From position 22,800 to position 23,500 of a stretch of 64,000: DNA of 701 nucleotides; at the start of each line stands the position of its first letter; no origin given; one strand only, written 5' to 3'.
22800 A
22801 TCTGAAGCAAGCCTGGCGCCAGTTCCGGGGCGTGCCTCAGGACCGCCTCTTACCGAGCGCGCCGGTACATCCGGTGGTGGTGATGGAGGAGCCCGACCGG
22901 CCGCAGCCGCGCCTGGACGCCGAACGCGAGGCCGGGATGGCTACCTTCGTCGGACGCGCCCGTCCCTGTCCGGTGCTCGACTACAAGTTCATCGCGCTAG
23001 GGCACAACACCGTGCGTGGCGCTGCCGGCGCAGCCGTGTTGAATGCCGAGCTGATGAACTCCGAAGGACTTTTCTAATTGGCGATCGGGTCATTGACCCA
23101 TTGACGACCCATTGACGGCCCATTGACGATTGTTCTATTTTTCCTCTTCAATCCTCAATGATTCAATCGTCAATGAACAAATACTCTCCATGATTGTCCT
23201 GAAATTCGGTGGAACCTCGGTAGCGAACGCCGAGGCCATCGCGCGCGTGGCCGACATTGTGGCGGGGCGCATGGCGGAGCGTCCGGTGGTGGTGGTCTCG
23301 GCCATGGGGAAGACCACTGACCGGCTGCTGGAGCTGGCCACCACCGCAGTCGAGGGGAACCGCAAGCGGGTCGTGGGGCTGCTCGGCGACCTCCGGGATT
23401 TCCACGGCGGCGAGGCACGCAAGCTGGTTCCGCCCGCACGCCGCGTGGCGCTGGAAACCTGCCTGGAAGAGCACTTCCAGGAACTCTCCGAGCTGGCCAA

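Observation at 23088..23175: ATTGACG repeat array upstream of lysC, with a near-identical 26-mer at the gspG-gspH junction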

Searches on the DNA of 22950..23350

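Call 26: search_rna_families(source=window, start=22950, end=23350, threshold=evalue, max_evalue=10)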
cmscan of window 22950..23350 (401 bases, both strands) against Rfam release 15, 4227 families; matches with E-value up to 10: 3.
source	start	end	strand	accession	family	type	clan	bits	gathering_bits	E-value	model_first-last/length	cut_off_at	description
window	23108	23177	-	RF00904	mir-392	Gene; miRNA;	-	20.1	62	0.26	1-75/75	no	mir-392 microRNA precursor family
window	23107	23178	-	RF00805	mir-351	Gene; miRNA;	-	18.3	70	0.27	1-75/75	no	mir-351 microRNA precursor family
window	23153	23235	+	RF01641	ceN53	Gene; snRNA; snoRNA; CD-box;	-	15.2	50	3.2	1-74/74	no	Caenorhabditis snoRNA ceN53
